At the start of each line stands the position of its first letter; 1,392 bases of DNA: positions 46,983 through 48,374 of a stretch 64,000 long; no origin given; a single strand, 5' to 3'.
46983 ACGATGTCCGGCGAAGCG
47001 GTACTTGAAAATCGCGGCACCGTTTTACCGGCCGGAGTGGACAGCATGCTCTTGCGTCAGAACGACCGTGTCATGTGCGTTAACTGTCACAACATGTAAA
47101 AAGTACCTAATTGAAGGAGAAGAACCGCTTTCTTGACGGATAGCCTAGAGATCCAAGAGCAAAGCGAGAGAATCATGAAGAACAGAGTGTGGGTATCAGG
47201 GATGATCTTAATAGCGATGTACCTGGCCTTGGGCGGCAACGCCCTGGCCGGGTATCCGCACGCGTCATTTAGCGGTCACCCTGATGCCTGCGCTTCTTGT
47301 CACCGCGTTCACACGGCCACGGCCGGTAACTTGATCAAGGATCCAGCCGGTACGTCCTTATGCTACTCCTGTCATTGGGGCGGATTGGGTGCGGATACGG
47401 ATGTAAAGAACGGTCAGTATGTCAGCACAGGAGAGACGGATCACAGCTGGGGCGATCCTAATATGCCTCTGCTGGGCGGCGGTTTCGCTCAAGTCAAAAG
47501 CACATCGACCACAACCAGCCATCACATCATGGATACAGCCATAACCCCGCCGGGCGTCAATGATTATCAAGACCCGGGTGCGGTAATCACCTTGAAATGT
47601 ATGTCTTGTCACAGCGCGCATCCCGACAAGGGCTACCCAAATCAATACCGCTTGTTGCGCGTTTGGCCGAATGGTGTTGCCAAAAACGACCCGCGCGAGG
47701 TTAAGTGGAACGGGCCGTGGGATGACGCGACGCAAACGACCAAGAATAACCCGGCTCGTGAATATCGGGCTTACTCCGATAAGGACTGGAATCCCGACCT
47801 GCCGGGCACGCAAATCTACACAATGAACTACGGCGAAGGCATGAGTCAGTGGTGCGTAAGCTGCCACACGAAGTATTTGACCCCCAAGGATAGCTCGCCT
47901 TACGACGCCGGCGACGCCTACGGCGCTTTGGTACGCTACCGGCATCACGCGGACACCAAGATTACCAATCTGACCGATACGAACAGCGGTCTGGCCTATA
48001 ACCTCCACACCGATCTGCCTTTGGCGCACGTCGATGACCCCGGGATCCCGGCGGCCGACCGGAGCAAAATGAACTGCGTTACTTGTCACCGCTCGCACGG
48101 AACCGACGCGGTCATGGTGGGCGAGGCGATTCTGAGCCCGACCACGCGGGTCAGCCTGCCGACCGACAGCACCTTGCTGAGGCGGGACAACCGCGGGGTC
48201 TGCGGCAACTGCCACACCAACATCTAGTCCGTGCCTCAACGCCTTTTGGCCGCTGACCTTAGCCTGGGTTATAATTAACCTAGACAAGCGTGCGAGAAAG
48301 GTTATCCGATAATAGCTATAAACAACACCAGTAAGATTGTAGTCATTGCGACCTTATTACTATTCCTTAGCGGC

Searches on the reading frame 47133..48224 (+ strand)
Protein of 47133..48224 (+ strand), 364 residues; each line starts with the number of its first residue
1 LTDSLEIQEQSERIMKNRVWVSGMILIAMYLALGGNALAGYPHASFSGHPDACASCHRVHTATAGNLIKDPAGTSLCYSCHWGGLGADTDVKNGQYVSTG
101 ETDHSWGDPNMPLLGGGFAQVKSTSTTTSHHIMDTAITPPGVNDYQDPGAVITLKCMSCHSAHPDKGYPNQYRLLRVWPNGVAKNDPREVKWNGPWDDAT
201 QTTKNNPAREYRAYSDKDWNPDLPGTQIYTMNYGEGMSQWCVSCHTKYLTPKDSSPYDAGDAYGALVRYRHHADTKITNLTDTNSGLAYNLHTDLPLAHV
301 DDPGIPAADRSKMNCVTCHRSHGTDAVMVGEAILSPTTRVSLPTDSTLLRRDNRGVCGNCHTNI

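Call 7: search_protein_families(library=pfam, proteins=[window:47133-48224:+], max_evalue=0.01)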
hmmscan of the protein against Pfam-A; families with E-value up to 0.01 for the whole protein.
window:47133-48224:+ (364 aa): 6 families
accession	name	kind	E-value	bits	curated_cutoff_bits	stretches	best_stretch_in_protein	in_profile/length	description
PF09699.15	Paired_CXXCH_1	-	3.1e-13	49.6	20.6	1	51-81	7-36/41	Doubled CXXCH motif (Paired_CXXCH_1)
PF22113.1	Mtrc-MtrF_II-IV_dom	-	2.7e-07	30.7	30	1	237-363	28-129/176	Outer membrane cytochrome MtrC/MtrF-like, domains II/IV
PF14522.11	Cytochrome_C7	-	1e-06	28.9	24.8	0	50-83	13-50/67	Cytochrome c7 and related cytochrome c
PF14537.11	Cytochrom_c3_2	-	0.00034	21.5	25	0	42-81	50-78/79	Cytochrome c3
PF13442.11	Cytochrome_CBB3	-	0.0083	16.9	27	0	312-330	11-29/68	Cytochrome C oxidase, cbb3-type, subunit III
PF00034.26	Cytochrom_C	-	0.0086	17.8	21.3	0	153-218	9-78/90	Cytochrome c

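Call 19: find_homologous_proteins(query=window:47133-48224:+, max_evalue=0.001)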
Query window:47133-48224:+ (364 aa): 66 proteins with E <= 0.001 among 2084 candidates.
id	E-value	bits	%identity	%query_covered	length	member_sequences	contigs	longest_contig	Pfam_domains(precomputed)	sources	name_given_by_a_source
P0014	1.2e-233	793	90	100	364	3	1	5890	PF09699.16,PF14537.12,PF14522.12,PF22113.2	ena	-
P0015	1.0e-135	471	59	96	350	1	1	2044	PF09699.16,PF14537.12,PF14522.12,PF22113.2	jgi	-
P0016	6.0e-131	455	57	95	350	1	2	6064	PF09699.16,PF14537.12,PF02085.22,PF14522.12,PF22113.2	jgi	jgi:predicted CXXCH cytochrome family protein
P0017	7.2e-127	442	55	96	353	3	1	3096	PF09699.16,PF14537.12,PF14522.12,PF22113.2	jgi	jgi:predicted CXXCH cytochrome family protein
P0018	3.5e-125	436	57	95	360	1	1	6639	PF09699.16,PF14537.12,PF14522.12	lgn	-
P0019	3.7e-125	436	56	96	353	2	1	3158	PF09699.16,PF14537.12,PF03264.20,PF14522.12,PF22113.2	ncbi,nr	ncbi:MAG: hypothetical protein M1335_03450 [Chloroflexi bacterium]|nr:hypothetical protein [Chlorofl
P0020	6.3e-125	435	55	96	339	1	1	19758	PF09699.16,PF22113.2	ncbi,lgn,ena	-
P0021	9.3e-125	435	55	96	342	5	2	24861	PF09699.16,PF14537.12,PF14522.12,PF22113.2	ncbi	-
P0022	9.8e-125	435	55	97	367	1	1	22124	PF09699.16,PF14537.12,PF14522.12,PF22113.2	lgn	-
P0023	1.6e-124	434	54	96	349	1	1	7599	PF09699.16,PF14537.12,PF14522.12,PF22113.2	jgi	jgi:predicted CXXCH cytochrome family protein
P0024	1.1e-120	421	54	95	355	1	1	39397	PF09699.16,PF14537.12,PF14522.12,PF22113.2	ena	-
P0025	4.5e-120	419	67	74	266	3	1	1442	PF09699.16,PF22113.2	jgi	jgi:hypothetical protein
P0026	7.3e-120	419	54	96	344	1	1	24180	PF09699.16,PF14522.12,PF22113.2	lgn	-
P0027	6.0e-116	406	53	93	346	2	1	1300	PF09699.16,PF14537.12,PF14522.12,PF22113.2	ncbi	-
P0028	1.8e-106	375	51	96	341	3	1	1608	PF09699.16,PF14537.12,PF14522.12,PF22113.2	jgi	jgi:predicted CXXCH cytochrome family protein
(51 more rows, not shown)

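Call 21: search_solved_structures(query=A1, max_evalue=1, show_alignments=2)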
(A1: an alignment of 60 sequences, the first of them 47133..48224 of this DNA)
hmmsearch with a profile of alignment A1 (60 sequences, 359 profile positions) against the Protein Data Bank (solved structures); distinct sequences matched with E-value up to 1: 17.
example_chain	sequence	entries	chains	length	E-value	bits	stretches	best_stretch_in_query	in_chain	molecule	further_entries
6ef8_A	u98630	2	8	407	4.7e-14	55.5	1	40-322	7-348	C-type cytochrome OmcS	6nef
6r2q_A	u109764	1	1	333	1.6e-09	40.6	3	39-76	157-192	Cystathionine beta-synthase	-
7tfs_A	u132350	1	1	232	2.7e-07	33.3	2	37-71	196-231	Cytochrome c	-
9yuq_N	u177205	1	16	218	1.5e-05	27.6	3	226-311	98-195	Putative multiheme cytochrome c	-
3ubr_A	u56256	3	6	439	0.016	17.6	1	129-308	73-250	Cytochrome c-552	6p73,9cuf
6xkx_p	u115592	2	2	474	0.041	16.2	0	208-306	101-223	Cbb3-type cytochrome c oxidase subunit CcoP,Cytochrome c-type cyt cy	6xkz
6hwh_M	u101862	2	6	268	0.16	14.3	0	105-154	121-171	Cytochrome bc1 complex cytochrome c subunit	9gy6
8ovc_O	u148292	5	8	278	0.17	14.2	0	105-154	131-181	Cytochrome bc1 complex cytochrome c subunit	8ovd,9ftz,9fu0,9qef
8j07_c3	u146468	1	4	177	0.2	14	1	187-251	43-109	DPY30 domain-containing protein 2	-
6adq_C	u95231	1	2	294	0.21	13.9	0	105-154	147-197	Cytochrome bc1 complex cytochrome c subunit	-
6qvm_A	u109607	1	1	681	0.26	13.6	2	41-85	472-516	Multiheme cytochrome cf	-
6xkw_p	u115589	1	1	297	0.31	13.3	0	208-306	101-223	Cbb3-type cytochrome c oxidase subunit CcoP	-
7rh5_O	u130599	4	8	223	0.39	13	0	105-154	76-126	Cytochrome bc1 complex cytochrome c subunit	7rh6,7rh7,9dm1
3u99_A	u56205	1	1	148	0.46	12.8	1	137-232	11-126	Diheme cytochrome c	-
8hcr_C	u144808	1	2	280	0.83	11.9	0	130-154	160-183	Cytochrome bc1 complex cytochrome c subunit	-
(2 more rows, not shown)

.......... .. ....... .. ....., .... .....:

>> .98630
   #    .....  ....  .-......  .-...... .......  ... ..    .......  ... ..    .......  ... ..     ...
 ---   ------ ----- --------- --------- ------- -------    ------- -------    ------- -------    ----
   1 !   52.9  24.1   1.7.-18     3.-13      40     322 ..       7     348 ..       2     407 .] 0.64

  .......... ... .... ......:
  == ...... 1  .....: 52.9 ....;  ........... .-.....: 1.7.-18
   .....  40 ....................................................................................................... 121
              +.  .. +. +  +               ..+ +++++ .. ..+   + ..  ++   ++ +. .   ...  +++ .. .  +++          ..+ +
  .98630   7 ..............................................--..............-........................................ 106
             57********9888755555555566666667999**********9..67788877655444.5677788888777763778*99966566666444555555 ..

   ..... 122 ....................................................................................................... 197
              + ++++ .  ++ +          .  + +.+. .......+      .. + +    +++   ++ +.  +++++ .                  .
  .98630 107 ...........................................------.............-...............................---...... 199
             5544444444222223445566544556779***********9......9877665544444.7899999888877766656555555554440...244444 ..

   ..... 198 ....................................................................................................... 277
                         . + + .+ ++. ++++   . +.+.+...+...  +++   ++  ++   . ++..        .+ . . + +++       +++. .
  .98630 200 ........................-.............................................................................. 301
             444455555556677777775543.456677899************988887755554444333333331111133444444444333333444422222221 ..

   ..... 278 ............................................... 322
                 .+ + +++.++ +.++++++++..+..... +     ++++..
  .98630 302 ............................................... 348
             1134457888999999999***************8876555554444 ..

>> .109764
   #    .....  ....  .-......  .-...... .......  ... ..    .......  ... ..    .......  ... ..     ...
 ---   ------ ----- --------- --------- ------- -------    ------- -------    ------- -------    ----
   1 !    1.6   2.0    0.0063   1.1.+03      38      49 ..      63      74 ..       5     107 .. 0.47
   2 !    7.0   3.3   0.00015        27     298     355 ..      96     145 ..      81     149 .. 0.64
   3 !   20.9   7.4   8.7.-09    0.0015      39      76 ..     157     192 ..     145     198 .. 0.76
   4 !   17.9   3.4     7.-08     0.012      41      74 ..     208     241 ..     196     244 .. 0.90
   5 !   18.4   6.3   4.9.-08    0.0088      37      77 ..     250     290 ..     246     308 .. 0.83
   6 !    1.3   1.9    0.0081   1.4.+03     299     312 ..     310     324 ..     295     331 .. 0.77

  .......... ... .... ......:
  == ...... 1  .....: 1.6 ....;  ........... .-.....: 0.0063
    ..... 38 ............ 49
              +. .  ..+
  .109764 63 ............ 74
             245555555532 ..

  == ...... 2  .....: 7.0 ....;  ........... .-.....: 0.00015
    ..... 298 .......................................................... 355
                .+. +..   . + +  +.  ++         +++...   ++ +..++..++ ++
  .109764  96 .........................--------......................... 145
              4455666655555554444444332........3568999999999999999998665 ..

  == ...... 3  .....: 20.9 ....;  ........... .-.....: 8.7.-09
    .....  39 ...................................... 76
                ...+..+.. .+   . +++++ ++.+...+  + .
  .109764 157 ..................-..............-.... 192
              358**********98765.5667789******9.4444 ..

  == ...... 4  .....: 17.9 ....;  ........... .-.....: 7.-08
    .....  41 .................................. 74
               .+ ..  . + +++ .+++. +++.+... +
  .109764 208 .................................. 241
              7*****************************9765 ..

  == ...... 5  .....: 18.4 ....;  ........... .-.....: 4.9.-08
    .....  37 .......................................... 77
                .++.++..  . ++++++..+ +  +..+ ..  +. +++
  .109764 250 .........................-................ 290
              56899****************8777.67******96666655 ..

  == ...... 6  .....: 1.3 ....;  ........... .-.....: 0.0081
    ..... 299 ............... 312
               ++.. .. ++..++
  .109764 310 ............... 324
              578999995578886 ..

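Call 86: search_protein_families(library=ncbifam, proteins=[window:47133-48224:+], max_evalue=0.001)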
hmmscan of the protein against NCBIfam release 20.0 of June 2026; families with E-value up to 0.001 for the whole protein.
window:47133-48224:+ (364 aa): 5 families
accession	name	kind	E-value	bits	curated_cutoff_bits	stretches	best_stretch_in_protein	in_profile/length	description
TIGR01905.1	paired_CXXCH_1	subfamily_domain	2.8e-13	49.5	25.2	1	51-81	7-36/41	doubled CXXCH domain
TIGR03508.1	decahem_SO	subfamily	4.7e-10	39.4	192.2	1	237-362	69-175/258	DmsE family decaheme c-type cytochrome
NF041028.1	decahem_GSU2203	exception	1e-09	38.1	325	2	41-81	116-155/317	GSU2203 family decaheme c-type cytochrome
NF008659.0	PRK11659.1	equivalog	0.00048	19.9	184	0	52-81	137-167/188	cytochrome c nitrite reductase pentaheme subunit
NF045713.1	CxxCH_16_HmcA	equivalog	0.00074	18.2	400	0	235-325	171-258/541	sulfate respiration complex hexadecaheme cytochrome HmcA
